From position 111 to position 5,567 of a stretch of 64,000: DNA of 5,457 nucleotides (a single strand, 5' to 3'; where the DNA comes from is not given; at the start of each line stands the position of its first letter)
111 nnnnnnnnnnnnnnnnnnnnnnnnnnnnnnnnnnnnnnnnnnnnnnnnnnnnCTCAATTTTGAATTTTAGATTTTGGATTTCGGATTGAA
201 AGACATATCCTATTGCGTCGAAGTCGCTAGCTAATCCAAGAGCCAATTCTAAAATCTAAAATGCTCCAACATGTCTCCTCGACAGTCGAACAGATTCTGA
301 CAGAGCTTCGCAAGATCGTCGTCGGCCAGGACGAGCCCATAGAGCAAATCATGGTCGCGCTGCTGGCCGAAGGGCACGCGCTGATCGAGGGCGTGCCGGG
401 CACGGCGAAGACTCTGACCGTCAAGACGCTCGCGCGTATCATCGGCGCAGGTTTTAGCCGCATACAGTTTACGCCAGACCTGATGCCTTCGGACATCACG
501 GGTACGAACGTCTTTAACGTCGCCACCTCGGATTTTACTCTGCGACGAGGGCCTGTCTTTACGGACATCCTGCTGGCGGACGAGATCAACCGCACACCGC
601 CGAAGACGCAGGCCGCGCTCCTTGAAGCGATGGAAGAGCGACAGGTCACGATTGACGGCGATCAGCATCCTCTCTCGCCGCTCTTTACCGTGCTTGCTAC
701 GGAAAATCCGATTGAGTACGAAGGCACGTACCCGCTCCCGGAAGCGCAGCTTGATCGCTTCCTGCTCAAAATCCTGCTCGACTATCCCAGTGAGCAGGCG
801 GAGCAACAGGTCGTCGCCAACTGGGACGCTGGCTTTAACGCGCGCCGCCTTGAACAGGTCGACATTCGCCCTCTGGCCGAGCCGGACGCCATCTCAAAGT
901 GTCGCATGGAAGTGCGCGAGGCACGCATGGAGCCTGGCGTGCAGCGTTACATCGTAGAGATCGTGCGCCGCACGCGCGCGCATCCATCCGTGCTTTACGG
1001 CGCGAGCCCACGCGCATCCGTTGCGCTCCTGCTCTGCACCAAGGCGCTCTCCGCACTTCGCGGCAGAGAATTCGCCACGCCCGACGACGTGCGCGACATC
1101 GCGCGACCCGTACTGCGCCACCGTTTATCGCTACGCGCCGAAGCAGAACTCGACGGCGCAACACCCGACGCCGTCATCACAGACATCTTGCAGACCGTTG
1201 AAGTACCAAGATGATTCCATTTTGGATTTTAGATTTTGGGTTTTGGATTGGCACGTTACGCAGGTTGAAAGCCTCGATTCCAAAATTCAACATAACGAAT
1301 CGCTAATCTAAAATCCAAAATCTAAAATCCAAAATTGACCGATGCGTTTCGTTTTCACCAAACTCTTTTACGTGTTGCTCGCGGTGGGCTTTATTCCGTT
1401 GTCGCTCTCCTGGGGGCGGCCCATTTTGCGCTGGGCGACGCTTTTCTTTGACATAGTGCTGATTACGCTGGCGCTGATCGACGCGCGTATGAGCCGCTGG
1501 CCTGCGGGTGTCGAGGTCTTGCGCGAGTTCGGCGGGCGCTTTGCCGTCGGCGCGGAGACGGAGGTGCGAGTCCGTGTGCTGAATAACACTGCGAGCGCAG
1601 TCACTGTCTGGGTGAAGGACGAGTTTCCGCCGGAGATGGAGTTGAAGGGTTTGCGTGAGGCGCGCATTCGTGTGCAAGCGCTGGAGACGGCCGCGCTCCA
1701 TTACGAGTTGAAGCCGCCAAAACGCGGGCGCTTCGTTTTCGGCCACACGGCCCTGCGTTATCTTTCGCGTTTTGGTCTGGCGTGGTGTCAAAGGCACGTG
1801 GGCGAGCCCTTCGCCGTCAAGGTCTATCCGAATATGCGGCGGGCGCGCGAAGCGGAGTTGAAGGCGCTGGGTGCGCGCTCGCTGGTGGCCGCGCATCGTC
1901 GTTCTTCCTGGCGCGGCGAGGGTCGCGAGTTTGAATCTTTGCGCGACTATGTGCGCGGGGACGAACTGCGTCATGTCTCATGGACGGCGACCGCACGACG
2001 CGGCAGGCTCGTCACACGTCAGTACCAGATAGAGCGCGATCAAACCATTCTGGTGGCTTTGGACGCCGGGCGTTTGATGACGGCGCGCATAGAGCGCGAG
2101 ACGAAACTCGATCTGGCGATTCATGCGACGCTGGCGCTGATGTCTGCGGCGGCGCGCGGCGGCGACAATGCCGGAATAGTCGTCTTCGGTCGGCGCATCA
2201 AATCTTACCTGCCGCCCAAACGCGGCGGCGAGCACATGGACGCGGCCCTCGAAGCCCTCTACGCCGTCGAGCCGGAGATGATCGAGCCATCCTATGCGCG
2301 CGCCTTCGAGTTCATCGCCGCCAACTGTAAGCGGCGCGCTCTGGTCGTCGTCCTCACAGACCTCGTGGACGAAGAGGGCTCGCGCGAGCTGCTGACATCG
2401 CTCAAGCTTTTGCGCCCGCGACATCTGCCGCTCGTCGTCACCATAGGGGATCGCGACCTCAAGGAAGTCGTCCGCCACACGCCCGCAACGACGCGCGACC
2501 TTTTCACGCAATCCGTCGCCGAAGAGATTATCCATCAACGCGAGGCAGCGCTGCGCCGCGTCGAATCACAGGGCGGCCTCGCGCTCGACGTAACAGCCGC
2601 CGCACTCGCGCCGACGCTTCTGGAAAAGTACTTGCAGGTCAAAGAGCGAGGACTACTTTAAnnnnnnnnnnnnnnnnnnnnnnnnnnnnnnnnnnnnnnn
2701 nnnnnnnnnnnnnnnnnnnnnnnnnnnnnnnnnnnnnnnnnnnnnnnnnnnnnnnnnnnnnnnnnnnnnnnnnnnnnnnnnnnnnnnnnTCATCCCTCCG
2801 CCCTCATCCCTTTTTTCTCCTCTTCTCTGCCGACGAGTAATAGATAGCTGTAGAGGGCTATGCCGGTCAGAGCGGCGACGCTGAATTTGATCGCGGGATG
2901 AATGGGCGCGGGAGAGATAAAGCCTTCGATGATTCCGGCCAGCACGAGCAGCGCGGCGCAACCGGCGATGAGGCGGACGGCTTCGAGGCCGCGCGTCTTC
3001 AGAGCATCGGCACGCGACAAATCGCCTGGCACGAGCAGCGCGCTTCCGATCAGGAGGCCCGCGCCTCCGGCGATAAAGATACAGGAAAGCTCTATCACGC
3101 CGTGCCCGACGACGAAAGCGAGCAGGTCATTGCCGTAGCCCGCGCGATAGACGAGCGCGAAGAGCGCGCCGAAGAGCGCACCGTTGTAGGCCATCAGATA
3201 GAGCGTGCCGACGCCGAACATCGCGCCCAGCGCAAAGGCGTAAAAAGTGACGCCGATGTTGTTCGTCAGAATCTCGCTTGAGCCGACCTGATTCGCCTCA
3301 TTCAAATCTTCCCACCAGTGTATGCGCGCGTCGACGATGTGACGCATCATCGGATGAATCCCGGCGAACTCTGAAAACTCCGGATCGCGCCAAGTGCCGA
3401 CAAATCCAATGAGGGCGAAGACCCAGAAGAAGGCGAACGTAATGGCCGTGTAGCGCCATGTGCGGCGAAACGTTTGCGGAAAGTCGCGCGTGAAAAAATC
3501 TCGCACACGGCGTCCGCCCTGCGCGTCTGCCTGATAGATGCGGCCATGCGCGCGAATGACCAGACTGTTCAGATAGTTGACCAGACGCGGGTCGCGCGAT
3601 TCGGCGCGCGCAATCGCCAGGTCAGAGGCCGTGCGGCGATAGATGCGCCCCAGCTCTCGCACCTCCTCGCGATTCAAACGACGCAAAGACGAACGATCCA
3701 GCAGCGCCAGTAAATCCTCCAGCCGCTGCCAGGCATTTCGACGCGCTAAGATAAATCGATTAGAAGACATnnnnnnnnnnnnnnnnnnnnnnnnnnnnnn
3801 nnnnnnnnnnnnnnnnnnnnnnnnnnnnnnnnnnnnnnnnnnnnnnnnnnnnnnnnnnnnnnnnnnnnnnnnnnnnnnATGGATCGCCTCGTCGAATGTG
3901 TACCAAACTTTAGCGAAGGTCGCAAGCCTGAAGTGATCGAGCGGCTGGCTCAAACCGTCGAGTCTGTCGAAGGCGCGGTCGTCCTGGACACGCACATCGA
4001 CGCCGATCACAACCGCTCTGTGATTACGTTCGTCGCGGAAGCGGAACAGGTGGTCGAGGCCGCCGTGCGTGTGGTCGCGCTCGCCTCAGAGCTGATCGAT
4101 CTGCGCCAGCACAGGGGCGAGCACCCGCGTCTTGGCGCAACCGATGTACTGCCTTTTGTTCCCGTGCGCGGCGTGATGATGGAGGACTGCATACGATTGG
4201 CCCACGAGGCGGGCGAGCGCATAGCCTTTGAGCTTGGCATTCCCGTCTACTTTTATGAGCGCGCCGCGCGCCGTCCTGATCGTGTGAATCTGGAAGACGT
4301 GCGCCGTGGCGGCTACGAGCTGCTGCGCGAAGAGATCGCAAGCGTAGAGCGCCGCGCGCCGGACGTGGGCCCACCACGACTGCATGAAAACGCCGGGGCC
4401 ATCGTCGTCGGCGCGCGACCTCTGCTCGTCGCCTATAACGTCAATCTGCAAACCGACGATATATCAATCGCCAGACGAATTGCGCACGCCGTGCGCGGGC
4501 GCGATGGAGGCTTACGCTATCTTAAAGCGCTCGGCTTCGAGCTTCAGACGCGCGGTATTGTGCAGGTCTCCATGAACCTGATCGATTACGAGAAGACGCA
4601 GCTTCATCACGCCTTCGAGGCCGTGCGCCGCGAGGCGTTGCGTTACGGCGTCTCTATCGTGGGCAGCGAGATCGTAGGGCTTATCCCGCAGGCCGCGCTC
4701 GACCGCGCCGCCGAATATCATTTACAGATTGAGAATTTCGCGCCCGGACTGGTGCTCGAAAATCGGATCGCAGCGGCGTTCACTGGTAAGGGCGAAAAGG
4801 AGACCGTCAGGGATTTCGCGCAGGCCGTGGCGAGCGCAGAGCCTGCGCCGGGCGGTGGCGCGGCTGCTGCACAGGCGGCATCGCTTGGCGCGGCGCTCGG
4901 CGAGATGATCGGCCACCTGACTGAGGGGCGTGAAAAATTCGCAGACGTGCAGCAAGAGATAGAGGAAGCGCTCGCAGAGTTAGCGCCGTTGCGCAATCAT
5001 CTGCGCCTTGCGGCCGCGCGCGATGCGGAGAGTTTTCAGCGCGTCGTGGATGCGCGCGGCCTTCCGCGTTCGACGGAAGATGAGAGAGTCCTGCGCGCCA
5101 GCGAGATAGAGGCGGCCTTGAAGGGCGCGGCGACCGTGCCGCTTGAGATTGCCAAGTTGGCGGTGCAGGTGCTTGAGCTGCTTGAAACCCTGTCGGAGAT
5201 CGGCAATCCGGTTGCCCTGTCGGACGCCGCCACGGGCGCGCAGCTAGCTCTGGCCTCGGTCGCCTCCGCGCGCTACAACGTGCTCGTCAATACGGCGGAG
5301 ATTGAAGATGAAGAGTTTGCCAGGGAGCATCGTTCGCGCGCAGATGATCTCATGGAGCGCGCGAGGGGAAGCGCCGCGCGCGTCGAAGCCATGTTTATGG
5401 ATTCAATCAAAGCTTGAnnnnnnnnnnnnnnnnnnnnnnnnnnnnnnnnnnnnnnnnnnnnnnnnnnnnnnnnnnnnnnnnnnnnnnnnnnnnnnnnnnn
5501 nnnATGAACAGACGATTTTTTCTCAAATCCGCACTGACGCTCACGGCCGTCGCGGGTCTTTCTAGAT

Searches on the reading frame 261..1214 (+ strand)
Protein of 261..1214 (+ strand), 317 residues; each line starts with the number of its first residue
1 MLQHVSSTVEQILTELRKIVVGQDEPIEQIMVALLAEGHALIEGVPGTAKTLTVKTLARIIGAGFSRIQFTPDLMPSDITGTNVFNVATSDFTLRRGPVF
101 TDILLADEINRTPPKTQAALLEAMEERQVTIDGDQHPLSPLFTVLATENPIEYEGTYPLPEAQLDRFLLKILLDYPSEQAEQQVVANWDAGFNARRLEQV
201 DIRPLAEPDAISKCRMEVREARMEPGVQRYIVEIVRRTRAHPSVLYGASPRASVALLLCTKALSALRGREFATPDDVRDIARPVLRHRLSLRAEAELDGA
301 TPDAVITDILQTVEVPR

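Call 43: search_protein_families(library=pfam, max_evalue=1e-8, proteins=[window:261-1214:+])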
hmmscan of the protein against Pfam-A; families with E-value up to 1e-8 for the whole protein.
window:261-1214:+ (317 aa): 4 families
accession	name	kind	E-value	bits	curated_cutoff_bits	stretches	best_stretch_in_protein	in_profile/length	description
PF07726.17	AAA_3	-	1.1e-63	213.4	27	1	39-169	1-131/131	ATPase family associated with various cellular activities (AAA)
PF17863.7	AAA_lid_2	-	3.7e-22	78.3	22.7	1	236-309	1-74/74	AAA lid domain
PF20030.5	bpMoxR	-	4.2e-13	49.3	27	1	9-191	3-185/205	MoxR domain in the MoxR-vWA-beta-propeller ternary systems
PF07728.20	AAA_5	-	5e-13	49.7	22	1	40-167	2-139/139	AAA domain (dynein-related subfamily)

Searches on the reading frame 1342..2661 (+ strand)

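Call 43: search_protein_families(library=pfam, max_evalue=1e-8, proteins=[window:1342-2661:+])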
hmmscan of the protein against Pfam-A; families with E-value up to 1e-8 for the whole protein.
window:1342-2661:+ (439 aa): 2 families
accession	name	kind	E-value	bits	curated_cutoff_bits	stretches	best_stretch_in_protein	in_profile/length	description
PF01882.25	DUF58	-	9.9e-34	116.9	23.4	1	200-393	2-193/216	Protein of unknown function DUF58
PF13519.12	VWA_2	-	6.9e-09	36.7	27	0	237-340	2-105/107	von Willebrand factor type A domain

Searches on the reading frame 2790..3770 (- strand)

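Call 43: search_protein_families(library=pfam, max_evalue=1e-8, proteins=[window:2790-3770:-])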
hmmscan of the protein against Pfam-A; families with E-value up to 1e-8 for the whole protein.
window:2790-3770:- (326 aa): 1 family
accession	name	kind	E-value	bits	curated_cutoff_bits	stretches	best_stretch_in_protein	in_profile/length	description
PF01944.22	SpoIIM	-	1.2e-33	116.8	26.9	1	112-287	2-163/163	Stage II sporulation protein M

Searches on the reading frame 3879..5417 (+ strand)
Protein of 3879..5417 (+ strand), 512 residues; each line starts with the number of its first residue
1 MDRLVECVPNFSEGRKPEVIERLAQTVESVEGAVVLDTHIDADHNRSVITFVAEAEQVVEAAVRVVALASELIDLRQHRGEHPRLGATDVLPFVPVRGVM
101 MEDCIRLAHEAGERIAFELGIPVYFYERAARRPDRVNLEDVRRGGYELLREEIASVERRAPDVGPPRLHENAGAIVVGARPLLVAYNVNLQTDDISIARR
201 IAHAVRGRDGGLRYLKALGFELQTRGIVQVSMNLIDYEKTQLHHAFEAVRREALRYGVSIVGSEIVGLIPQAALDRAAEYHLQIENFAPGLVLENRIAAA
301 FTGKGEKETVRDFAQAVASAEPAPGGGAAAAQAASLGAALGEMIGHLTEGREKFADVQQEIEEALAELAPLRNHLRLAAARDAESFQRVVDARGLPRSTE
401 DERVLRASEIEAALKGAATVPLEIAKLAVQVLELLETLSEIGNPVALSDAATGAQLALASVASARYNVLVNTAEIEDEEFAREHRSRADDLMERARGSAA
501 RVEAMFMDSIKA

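Call 43: search_protein_families(library=pfam, max_evalue=1e-8, proteins=[window:3879-5417:+])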
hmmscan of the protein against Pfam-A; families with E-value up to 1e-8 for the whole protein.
window:3879-5417:+ (512 aa): 3 families
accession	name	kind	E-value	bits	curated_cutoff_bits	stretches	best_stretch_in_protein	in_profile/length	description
PF07837.17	FTCD_N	-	7.4e-68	228.2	27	1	4-180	1-176/176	Formiminotransferase domain, N-terminal subdomain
PF04961.17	FTCD_C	-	2e-55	187.8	24.5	1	309-489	1-181/182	Formiminotransferase-cyclodeaminase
PF02971.19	FTCD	-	5.3e-29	101.4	24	1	182-300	1-124/145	Formiminotransferase domain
